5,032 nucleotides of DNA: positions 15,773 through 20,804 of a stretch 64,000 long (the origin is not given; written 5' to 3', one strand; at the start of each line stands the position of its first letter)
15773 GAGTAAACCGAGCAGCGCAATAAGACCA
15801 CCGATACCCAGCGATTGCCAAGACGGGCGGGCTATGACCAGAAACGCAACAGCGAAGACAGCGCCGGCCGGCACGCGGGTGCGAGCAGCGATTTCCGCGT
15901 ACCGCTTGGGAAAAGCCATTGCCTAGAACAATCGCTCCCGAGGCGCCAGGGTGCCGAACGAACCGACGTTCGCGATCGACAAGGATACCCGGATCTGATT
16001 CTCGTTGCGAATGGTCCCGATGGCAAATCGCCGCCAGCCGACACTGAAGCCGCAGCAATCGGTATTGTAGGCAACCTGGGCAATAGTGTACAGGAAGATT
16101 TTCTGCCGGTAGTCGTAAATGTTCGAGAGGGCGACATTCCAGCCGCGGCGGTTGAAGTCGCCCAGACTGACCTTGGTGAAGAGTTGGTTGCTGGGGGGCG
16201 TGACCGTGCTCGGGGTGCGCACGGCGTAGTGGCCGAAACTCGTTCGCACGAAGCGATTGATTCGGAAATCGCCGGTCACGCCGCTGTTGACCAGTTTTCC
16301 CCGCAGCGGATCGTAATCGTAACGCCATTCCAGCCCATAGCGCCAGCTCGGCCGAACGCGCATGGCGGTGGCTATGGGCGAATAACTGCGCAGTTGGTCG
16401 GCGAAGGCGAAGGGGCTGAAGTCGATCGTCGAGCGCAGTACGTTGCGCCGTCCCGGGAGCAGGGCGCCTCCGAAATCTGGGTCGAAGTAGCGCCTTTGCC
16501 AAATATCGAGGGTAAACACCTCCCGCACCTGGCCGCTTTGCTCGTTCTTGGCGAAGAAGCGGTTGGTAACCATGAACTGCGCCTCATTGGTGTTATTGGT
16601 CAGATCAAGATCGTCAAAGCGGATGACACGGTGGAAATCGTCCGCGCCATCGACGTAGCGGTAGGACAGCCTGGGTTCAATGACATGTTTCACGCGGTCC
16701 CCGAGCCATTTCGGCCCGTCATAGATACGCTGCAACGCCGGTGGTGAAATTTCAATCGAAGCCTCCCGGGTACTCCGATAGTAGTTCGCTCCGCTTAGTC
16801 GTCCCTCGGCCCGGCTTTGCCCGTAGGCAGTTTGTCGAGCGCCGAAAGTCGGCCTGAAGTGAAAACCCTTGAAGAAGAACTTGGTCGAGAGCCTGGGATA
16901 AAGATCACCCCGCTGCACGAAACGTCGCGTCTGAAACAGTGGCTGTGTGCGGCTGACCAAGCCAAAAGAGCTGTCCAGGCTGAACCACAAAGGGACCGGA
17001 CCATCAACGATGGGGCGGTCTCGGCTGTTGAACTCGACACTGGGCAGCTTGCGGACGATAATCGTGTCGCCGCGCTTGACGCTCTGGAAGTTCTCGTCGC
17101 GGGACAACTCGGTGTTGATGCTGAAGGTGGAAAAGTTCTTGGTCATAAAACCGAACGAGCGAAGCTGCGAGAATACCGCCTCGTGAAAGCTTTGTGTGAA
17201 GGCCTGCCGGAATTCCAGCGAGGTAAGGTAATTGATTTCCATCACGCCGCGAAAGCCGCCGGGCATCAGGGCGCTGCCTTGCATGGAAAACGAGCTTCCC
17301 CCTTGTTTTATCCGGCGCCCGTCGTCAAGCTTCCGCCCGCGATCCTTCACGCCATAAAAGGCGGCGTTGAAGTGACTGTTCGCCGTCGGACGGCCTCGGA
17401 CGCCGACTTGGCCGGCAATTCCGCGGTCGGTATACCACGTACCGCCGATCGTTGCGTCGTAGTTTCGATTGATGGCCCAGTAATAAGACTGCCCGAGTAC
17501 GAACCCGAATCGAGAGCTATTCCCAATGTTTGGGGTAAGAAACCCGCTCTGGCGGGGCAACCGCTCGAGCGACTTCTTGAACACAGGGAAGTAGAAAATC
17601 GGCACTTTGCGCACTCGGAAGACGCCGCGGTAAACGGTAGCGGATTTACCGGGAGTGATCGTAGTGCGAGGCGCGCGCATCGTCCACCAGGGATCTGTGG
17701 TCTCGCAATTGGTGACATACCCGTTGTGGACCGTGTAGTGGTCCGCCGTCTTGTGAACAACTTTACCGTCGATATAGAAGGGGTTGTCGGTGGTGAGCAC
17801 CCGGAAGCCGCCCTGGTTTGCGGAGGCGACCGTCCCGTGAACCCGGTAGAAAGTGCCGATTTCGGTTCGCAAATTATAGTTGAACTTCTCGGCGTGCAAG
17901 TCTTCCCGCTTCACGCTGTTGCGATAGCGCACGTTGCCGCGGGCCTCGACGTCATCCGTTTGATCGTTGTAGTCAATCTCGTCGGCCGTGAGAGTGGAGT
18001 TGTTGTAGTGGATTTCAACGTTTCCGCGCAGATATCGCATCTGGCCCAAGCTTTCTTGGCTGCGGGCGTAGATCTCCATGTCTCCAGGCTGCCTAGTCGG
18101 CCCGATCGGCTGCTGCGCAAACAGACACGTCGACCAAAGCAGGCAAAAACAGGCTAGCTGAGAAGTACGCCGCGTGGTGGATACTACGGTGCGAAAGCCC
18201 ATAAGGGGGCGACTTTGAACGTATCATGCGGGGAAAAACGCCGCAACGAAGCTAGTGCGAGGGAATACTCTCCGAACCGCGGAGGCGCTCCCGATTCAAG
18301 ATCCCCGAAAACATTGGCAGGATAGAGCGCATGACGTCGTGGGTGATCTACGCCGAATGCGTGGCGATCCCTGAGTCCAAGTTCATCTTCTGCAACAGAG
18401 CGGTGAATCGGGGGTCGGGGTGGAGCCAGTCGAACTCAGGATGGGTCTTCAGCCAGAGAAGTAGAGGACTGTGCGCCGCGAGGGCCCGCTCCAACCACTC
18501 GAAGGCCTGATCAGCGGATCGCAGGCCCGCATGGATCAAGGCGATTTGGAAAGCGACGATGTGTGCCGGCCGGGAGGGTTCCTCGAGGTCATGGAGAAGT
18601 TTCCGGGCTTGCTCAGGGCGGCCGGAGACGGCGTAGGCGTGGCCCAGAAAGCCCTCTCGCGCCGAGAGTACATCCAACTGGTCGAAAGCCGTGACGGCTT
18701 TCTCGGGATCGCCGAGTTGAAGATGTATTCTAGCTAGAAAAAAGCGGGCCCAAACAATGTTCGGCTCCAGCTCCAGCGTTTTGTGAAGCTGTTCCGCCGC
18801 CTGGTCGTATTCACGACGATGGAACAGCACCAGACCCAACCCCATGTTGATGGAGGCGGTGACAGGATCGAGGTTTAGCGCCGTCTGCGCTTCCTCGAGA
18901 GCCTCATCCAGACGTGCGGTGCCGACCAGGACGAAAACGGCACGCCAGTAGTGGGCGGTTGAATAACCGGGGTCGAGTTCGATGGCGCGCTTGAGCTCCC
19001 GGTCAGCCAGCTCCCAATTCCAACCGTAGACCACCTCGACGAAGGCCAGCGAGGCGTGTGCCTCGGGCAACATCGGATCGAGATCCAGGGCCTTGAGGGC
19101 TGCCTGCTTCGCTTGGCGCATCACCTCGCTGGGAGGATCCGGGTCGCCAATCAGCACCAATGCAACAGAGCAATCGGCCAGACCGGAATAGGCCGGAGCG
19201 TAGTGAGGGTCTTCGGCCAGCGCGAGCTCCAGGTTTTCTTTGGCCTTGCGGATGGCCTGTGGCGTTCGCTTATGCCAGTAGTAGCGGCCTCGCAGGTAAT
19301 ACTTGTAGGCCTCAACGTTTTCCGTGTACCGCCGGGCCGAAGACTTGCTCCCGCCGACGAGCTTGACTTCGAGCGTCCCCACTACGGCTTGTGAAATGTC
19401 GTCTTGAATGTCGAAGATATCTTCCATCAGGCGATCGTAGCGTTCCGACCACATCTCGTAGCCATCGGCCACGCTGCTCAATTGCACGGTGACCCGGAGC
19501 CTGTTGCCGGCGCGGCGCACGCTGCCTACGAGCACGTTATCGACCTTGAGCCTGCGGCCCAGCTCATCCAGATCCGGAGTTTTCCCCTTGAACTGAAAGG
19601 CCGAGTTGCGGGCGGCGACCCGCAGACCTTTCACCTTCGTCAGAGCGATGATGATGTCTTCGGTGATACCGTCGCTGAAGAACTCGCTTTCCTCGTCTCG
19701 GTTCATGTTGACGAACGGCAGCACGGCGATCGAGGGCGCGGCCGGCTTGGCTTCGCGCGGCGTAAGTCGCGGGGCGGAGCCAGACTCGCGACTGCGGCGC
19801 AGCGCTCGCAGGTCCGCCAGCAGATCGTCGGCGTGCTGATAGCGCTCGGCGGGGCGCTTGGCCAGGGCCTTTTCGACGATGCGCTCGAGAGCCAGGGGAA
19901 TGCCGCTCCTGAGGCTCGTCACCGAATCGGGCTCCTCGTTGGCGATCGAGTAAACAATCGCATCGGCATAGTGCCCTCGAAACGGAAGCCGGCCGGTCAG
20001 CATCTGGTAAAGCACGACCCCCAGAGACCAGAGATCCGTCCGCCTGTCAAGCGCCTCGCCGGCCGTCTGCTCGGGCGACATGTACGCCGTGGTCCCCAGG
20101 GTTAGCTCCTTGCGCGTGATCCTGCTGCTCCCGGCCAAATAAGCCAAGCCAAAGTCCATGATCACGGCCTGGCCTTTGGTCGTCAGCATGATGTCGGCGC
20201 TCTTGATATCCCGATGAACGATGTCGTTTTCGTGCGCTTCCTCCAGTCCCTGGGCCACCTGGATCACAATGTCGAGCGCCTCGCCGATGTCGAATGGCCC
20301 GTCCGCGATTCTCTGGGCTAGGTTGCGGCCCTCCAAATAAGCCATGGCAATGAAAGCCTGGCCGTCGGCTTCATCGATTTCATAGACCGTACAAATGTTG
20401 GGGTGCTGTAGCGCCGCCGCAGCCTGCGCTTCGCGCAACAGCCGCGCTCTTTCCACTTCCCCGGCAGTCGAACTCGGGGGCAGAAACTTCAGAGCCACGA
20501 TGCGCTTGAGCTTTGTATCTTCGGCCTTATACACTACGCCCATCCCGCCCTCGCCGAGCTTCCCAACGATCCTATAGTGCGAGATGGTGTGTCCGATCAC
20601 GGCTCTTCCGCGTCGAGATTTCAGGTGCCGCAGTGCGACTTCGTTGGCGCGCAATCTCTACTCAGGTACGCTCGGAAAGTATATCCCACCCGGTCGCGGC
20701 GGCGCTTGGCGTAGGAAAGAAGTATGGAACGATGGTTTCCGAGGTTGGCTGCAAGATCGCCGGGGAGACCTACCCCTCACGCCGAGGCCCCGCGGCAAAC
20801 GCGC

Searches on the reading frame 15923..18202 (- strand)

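Call 33: search_protein_families(library=pfam, proteins=[window:15923-18202:-])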
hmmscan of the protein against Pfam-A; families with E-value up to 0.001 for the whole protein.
window:15923-18202:- (759 aa): 2 families
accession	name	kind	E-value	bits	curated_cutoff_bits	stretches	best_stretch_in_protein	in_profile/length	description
PF04453.20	LptD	-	2.5e-12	47.3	22.4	1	315-649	16-343/384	LPS transport system D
PF19838.5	LptD_2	-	1.1e-06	28.1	22.5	1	203-393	19-203/464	LptD protein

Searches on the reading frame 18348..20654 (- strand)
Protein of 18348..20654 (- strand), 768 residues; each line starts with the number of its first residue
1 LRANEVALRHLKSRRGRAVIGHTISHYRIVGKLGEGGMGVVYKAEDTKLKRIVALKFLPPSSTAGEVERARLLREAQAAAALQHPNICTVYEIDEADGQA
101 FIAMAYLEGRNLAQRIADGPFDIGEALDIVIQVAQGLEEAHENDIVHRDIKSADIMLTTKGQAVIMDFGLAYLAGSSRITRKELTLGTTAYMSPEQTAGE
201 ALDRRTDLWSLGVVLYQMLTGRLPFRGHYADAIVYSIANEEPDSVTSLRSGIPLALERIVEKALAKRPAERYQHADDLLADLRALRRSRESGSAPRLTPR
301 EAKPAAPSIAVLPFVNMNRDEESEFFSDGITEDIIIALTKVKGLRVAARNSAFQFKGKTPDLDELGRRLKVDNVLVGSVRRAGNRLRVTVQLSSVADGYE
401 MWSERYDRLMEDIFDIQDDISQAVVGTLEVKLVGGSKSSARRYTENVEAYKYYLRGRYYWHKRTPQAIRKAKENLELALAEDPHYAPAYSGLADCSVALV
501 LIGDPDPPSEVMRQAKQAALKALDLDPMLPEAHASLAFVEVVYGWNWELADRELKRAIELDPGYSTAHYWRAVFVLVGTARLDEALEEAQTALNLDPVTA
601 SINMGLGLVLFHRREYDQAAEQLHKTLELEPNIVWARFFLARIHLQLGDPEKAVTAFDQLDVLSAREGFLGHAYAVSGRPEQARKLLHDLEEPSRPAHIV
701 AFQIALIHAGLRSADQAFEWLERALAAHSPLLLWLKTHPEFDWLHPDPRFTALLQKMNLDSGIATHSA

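Call 33: search_protein_families(library=pfam, proteins=[window:18348-20654:-])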
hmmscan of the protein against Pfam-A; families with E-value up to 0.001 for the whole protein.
window:18348-20654:- (768 aa): 16 families
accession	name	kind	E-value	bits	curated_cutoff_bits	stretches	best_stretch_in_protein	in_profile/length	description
PF00069.31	Pkinase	-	1.3e-48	166.1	31.7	1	27-273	1-253/263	Protein kinase domain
PF07714.23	PK_Tyr_Ser-Thr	-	4.2e-32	111.9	23.1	1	30-272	4-249/258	Protein tyrosine and serine/threonine kinase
PF14559.12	TPR_19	-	1.9e-15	57.4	25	1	612-660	3-51/68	Tetratricopeptide repeat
PF13414.12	TPR_11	-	1.9e-13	50.3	26.8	0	581-611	9-39/42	TPR repeat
PF07719.23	TPR_2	-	2e-12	46.7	27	0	604-632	5-33/34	Tetratricopeptide repeat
PF13431.12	TPR_17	-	2.1e-10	40.5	24.4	0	625-654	4-33/34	Tetratricopeptide repeat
PF13432.12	TPR_16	-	2.7e-10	40.9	32.7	2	614-660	11-57/65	Tetratricopeptide repeat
PF13181.12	TPR_8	-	1.8e-08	34.3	25.7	0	637-659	4-26/34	Tetratricopeptide repeat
PF13424.12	TPR_12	-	1.9e-07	31.6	30.1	1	599-659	2-70/77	Tetratricopeptide repeat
PF13428.12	TPR_14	-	4.6e-07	30.3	23.5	0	605-643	6-44/44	Tetratricopeptide repeat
PF00515.34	TPR_1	-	1.9e-06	27.8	27.8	0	605-632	6-33/34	Tetratricopeptide repeat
PF12895.13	ANAPC3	-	1.6e-05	25.5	27.2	1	605-658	28-80/82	Anaphase-promoting complex, cyclosome, subunit 3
PF14531.12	Kinase-like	-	2.7e-05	24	25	1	130-233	154-259/289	Kinase-like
PF23914.1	TPR_CcmH_CycH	-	5.6e-05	23.5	42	0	581-661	65-148/158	Cytochrome c-type biogenesis protein H TPR domain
PF17667.7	Pkinase_fungal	-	0.00041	19.6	24.1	1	125-212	287-380/387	Fungal protein kinase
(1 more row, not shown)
